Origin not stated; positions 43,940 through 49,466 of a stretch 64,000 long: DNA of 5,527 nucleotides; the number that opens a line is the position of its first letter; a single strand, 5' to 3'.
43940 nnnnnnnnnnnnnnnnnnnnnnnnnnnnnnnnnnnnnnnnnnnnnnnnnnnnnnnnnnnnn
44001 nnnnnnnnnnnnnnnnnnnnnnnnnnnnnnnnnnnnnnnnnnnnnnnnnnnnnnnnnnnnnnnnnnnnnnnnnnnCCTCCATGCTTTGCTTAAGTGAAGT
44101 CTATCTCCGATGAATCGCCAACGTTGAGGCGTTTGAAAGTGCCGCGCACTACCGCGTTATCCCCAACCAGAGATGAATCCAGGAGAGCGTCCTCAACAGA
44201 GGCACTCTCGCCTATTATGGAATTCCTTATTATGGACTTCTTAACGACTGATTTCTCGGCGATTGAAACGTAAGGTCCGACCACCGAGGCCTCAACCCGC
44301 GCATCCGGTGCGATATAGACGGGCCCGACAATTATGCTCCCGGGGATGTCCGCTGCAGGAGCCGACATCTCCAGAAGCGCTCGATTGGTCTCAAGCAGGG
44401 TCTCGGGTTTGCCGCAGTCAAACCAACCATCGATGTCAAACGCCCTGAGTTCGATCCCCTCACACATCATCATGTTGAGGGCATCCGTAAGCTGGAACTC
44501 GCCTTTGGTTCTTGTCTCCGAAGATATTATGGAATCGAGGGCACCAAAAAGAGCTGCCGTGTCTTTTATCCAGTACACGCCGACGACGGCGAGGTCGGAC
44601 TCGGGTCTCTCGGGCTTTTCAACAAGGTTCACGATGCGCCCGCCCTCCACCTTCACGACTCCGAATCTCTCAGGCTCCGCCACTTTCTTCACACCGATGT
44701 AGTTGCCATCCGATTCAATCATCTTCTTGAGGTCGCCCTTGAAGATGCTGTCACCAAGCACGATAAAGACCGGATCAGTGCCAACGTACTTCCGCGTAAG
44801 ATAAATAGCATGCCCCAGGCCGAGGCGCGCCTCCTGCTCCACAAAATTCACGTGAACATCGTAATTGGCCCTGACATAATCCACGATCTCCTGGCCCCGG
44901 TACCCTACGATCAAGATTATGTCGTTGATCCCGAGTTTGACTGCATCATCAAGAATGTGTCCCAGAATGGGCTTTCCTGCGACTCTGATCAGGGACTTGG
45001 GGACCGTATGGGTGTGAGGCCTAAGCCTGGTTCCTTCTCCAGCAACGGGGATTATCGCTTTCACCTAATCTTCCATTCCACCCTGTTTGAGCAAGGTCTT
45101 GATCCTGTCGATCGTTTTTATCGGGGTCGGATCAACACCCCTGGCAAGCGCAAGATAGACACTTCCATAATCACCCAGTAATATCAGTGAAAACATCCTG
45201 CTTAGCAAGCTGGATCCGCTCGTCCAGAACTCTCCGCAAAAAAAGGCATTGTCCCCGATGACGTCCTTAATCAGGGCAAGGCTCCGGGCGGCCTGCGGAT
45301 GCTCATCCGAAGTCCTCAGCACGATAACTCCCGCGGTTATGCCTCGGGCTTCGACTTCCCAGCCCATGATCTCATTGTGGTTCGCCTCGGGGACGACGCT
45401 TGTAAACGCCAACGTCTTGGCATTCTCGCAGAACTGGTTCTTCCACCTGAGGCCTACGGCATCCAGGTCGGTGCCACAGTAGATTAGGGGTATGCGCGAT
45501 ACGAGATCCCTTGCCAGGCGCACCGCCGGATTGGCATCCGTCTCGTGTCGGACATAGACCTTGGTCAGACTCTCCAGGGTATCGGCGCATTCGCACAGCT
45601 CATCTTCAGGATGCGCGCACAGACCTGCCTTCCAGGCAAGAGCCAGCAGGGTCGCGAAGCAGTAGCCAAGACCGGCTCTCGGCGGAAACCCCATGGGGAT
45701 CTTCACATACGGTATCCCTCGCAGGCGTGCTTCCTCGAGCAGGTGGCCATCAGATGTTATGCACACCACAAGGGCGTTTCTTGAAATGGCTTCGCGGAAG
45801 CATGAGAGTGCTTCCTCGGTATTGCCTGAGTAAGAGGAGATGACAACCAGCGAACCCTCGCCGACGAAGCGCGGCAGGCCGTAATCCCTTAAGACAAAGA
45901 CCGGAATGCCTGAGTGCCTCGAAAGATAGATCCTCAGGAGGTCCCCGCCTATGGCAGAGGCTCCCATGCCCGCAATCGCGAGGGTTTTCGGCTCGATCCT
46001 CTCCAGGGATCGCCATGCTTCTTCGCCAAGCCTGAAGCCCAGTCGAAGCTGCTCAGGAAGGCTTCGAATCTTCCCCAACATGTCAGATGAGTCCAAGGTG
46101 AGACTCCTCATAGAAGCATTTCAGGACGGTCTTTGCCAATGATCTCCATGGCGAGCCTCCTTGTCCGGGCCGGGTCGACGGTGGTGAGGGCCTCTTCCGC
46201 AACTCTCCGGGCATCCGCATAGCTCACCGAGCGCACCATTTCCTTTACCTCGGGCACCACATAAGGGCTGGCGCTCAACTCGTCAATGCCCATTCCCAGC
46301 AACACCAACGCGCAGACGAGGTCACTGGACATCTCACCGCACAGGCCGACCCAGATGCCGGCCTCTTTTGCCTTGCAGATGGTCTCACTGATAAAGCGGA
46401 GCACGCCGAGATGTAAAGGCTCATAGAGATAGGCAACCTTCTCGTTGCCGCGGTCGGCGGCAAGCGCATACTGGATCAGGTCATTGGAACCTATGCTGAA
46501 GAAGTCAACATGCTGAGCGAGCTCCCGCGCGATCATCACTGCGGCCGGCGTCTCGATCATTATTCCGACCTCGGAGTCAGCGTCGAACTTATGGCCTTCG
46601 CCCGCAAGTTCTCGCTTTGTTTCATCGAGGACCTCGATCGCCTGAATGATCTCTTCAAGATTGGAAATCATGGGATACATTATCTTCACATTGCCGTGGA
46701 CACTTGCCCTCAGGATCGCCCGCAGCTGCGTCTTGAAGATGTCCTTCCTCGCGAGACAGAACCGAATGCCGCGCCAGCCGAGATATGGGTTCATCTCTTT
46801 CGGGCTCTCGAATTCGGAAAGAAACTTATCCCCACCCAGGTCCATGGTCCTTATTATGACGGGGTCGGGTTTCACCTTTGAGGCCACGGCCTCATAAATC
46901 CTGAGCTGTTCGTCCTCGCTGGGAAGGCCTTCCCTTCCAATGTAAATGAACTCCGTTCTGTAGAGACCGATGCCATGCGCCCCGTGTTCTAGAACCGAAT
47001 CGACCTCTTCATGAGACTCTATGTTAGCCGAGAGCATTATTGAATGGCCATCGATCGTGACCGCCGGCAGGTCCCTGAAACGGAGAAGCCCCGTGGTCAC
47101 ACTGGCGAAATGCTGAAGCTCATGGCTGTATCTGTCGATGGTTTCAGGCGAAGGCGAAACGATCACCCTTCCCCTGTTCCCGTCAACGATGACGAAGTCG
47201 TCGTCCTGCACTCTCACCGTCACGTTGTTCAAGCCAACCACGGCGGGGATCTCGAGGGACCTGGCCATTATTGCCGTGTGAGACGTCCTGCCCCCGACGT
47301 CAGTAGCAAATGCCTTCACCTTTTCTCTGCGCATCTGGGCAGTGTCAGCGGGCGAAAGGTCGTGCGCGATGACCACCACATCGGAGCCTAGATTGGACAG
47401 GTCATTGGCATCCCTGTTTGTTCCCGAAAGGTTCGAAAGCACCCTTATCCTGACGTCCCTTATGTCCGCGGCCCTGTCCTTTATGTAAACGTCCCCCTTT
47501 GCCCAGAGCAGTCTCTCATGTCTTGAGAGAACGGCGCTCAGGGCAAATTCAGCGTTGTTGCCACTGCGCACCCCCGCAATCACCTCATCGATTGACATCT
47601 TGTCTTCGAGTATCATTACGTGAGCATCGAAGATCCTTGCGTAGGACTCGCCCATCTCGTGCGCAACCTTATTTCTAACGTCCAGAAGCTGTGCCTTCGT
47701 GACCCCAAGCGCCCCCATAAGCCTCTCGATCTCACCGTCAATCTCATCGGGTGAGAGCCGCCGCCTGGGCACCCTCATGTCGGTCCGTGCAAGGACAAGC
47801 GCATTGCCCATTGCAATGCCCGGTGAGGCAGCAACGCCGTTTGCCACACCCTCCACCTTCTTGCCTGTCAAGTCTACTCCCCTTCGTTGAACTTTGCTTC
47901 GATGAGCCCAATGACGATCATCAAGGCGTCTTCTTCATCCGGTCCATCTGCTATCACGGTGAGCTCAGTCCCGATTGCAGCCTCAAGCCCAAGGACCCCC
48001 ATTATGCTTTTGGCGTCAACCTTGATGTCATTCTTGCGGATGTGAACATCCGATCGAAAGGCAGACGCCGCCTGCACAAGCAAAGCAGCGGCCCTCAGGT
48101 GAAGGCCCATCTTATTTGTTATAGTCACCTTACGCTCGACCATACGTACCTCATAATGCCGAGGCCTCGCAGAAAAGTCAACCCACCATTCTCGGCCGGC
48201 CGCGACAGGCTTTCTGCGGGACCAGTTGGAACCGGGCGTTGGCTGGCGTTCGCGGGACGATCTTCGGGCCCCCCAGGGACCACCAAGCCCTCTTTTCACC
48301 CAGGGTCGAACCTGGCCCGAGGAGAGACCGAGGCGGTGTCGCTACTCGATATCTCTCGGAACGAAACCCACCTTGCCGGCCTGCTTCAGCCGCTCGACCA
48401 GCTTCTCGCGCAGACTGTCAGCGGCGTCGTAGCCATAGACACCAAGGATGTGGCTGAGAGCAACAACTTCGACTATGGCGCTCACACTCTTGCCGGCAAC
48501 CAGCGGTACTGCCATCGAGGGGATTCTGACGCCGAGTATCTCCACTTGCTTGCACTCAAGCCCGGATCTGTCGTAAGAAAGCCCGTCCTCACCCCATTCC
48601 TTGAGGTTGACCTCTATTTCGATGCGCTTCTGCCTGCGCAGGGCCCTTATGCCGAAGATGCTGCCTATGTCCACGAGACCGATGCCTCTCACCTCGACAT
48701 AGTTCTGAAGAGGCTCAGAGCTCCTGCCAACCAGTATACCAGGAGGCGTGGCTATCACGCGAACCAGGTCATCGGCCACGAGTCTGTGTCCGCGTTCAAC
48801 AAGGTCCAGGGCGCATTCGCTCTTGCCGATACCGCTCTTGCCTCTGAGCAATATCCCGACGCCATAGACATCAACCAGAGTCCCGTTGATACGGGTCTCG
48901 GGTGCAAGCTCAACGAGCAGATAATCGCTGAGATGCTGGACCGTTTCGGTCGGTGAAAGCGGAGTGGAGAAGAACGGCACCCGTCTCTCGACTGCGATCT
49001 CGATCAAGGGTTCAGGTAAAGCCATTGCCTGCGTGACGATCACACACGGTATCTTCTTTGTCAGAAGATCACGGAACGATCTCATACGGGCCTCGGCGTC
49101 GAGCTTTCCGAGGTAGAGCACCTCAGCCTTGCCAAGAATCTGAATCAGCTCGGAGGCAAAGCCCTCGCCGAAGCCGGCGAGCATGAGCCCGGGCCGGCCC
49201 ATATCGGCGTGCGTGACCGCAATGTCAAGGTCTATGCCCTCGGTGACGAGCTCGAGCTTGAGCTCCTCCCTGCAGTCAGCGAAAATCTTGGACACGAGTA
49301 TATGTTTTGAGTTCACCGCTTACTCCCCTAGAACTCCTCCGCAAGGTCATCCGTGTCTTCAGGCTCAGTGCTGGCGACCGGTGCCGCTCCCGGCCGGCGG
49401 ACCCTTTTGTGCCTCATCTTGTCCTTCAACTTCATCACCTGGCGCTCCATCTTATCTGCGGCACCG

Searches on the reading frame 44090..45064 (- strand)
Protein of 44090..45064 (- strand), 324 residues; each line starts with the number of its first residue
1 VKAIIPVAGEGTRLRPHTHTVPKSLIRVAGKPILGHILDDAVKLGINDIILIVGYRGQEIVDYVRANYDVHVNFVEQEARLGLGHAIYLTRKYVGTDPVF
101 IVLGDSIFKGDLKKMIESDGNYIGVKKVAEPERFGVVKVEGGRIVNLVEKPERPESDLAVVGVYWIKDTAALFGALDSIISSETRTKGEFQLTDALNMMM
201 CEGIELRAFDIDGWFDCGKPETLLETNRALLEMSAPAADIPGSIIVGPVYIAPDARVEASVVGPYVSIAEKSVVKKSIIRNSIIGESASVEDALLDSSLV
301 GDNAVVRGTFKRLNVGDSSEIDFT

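Call 8: search_protein_families(library=pfam, proteins=[window:44090-45064:-])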
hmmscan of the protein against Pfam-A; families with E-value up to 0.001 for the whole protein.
window:44090-45064:- (324 aa): 5 families
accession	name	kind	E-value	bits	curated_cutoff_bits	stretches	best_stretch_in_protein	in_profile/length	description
PF00483.29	NTP_transferase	-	1.9e-34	119.8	21.2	1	2-231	1-243/245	Nucleotidyl transferase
PF12804.13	NTP_transf_3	-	1.1e-09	39.1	27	1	3-111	1-103/160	MobA-like NTP transferase domain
PF24894.1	Hexapep_GlmU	-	9.2e-05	23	23.3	1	245-299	20-75/104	GlmU-like, C-terminal hexapeptide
PF25084.1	LbH_EIF2B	-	0.00026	21.4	54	1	251-305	30-86/105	EIF2B subunit epsilon LbH domain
PF01128.25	IspD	-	0.00072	19.8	27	0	2-54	2-51/221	2-C-methyl-D-erythritol 4-phosphate cytidylyltransferase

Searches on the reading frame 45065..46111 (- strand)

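Call 8: search_protein_families(library=pfam, proteins=[window:45065-46111:-])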
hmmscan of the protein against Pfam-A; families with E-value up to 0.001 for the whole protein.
window:45065-46111:- (348 aa): 2 families
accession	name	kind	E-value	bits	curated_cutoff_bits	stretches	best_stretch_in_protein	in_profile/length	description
PF10432.14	bact-PGI_C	-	1.8e-47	161.5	24.5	1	193-340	2-150/151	Bacterial phospho-glucose isomerase C-terminal SIS domain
PF01380.27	SIS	-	9e-07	29.2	25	1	41-120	5-88/131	SIS domain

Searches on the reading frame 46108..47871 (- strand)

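Call 8: search_protein_families(library=pfam, proteins=[window:46108-47871:-])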
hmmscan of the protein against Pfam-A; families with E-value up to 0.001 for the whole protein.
window:46108-47871:- (587 aa): 3 families
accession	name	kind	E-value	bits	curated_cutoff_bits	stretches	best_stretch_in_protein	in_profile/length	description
PF02896.24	PEP-utilizers_C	-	2.6e-112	375.2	22.8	1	264-549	6-291/293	PEP-utilising enzyme, PEP-binding domain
PF00391.29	PEP-utilizers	-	3e-26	91.3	23.1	1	164-234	4-72/72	PEP-utilising enzyme, mobile domain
PF05524.18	PEP-utilisers_N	-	1.6e-24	86.8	24.4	1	11-133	1-121/121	PEP-utilising enzyme, N-terminal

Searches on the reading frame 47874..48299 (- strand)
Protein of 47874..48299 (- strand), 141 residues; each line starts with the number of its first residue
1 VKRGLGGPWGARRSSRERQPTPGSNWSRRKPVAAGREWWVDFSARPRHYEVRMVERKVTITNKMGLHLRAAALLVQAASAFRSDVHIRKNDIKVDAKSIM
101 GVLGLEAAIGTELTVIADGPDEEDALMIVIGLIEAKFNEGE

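Call 48: search_protein_families(library=pfam, proteins=[window:47874-48299:-], max_evalue=0.01)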
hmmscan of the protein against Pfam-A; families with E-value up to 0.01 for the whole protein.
window:47874-48299:- (141 aa): 1 family
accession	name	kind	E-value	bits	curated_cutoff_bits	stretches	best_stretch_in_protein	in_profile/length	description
PF00381.24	PTS-HPr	-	7e-28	96.9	23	1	54-134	1-80/81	PTS HPr component phosphorylation site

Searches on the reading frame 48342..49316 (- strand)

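Call 8: search_protein_families(library=pfam, proteins=[window:48342-49316:-])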
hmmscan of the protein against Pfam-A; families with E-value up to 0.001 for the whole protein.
window:48342-49316:- (324 aa): 2 families
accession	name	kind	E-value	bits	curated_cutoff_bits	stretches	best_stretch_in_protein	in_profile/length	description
PF07475.17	Hpr_kinase_C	-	4.5e-56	189.5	33.3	1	136-305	2-170/171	HPr Serine kinase C-terminal domain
PF02603.21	Hpr_kinase_N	-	7.6e-29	100.7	24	1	16-133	7-125/125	HPr Serine kinase N terminus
